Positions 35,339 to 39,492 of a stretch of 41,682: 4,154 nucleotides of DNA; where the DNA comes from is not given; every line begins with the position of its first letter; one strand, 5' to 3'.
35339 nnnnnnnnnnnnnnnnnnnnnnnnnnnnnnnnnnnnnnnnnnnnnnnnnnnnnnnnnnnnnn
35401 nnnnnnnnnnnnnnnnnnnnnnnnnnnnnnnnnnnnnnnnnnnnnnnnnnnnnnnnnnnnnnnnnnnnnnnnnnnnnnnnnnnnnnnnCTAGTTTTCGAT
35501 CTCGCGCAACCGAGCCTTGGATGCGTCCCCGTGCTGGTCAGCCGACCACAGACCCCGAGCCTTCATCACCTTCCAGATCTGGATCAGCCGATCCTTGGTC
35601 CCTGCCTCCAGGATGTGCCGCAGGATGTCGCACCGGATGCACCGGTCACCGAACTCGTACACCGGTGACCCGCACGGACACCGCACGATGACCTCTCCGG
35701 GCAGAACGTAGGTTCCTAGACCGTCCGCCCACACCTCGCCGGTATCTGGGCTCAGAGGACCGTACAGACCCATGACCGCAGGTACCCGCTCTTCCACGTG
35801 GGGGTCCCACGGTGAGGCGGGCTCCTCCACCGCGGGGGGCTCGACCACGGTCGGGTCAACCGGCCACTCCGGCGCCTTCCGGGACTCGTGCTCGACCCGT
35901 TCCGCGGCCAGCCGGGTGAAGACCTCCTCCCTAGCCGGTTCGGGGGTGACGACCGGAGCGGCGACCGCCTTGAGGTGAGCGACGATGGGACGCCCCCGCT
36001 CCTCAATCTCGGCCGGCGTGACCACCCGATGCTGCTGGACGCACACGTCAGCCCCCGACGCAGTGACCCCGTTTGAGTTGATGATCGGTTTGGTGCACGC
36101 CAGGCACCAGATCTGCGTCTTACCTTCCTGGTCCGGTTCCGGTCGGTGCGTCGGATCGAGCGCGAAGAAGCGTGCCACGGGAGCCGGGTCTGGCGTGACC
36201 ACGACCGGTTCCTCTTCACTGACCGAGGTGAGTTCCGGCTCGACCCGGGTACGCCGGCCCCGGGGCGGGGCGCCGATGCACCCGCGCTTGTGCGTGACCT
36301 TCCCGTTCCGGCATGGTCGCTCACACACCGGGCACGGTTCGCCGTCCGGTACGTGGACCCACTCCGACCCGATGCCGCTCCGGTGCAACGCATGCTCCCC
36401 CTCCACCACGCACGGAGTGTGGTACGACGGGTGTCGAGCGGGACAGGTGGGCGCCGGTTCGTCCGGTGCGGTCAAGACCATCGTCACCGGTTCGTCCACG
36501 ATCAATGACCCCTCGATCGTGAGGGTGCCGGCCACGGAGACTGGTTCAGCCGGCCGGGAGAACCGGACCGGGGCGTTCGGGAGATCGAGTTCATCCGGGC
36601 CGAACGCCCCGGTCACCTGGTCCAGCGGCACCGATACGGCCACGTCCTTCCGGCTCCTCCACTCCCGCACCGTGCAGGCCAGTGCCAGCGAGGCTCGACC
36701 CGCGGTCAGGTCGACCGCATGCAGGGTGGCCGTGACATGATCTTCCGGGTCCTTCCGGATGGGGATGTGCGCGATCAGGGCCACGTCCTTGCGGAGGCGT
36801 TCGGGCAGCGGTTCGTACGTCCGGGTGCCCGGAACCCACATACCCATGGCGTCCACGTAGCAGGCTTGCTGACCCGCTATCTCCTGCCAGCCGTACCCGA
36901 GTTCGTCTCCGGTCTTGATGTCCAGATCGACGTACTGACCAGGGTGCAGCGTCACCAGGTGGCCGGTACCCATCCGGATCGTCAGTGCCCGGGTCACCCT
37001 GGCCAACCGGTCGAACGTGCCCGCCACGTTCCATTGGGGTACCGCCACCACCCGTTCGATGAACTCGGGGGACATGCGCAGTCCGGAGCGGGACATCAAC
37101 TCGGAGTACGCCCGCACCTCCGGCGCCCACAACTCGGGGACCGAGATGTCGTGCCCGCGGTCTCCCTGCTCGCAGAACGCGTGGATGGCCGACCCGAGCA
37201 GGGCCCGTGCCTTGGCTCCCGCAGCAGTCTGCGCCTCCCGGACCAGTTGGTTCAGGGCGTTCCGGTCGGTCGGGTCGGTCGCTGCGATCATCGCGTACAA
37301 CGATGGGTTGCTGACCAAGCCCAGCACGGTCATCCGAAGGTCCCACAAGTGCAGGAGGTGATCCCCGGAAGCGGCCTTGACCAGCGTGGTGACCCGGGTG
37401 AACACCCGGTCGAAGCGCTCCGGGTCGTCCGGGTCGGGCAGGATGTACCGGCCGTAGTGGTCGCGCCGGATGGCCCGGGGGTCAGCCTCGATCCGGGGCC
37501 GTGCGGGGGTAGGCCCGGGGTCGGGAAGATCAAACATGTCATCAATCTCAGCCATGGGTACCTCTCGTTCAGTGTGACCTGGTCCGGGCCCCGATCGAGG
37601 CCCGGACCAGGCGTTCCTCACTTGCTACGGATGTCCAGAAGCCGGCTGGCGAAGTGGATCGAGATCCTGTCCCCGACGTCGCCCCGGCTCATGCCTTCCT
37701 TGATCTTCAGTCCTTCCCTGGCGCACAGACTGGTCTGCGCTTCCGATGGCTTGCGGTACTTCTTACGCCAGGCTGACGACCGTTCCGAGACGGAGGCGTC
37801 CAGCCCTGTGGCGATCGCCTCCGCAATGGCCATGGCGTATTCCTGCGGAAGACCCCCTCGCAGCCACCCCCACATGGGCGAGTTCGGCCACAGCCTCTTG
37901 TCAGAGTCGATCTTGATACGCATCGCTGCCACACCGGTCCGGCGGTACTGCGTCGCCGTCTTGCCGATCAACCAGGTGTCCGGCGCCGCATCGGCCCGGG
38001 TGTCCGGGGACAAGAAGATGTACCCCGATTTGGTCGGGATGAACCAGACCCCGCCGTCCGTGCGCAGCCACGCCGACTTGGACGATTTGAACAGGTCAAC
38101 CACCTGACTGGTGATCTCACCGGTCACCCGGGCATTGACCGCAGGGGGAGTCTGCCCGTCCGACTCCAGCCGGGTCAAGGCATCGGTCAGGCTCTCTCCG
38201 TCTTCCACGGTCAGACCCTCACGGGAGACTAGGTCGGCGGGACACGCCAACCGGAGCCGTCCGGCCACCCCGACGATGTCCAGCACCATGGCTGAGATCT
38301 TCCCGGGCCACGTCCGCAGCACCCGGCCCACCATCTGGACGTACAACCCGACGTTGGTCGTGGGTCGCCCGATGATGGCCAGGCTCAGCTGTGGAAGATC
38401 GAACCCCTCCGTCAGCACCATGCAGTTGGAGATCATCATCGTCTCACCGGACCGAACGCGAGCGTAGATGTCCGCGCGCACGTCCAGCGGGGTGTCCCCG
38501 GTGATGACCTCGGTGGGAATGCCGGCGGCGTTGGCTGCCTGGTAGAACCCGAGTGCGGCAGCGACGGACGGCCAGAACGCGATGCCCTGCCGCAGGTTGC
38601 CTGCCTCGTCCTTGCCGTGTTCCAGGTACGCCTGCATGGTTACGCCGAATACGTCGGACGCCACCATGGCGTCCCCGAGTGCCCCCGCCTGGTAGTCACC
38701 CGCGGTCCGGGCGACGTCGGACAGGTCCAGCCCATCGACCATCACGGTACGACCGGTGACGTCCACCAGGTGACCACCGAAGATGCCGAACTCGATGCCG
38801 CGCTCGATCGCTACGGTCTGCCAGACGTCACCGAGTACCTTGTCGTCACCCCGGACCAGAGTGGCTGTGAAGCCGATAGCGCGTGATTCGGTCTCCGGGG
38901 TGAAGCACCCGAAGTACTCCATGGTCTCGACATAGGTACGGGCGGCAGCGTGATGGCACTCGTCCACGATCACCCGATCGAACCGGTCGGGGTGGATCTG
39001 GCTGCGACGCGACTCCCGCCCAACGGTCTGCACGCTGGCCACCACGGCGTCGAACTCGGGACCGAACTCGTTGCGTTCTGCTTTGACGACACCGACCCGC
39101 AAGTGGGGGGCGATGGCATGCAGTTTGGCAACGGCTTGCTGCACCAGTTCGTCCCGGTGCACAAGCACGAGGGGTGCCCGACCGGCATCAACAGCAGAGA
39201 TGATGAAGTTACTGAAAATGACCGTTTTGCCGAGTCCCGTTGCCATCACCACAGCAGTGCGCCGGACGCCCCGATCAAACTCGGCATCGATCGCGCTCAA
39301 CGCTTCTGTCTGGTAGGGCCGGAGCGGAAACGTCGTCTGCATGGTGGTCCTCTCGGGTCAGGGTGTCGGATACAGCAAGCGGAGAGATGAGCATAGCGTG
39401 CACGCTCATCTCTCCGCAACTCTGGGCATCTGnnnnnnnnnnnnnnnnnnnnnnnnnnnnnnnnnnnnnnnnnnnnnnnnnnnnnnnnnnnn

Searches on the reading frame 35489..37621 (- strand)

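Call 13: search_protein_families(library=pfam, max_evalue=0.01, proteins=[window:35489-37621:-])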
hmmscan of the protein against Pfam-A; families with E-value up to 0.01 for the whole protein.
window:35489-37621:- (710 aa): 0 families

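Call 45: search_protein_families(library=phrogs, max_evalue=0.001, proteins=[window:35489-37621:-])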
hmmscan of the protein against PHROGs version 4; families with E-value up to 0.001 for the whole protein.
window:35489-37621:- (710 aa): 2 families
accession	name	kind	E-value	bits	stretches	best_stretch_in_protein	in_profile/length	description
phrog_466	-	DNA, RNA and nucleotide metabolism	9.7e-54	184.3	1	42-331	104-386/446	exonuclease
phrog_298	-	DNA, RNA and nucleotide metabolism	0.00022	21.7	1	129-238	95-188/293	exonuclease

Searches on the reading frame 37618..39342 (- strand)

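Call 13: search_protein_families(library=pfam, max_evalue=0.01, proteins=[window:37618-39342:-])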
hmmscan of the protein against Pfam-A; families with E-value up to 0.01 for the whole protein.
window:37618-39342:- (574 aa): 5 families
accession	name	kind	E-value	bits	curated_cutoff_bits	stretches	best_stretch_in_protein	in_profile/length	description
PF04851.21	ResIII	-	1.3e-26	93.9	22.5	1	5-163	2-163/164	Type III restriction enzyme, res subunit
PF00270.35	DEAD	-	4e-11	43.4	26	1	8-162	1-160/167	DEAD/DEAH box helicase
PF00271.37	Helicase_C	-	8.7e-11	42.5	23.5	1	254-343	19-108/110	Helicase conserved C-terminal domain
PF05876.18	GpA_ATPase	-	0.0014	18.8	25.6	1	7-73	11-74/247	Phage terminase large subunit gpA, ATPase domain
PF18766.7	SWI2_SNF2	-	0.0098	16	26.7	0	11-168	2-161/221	SWI2/SNF2 ATPase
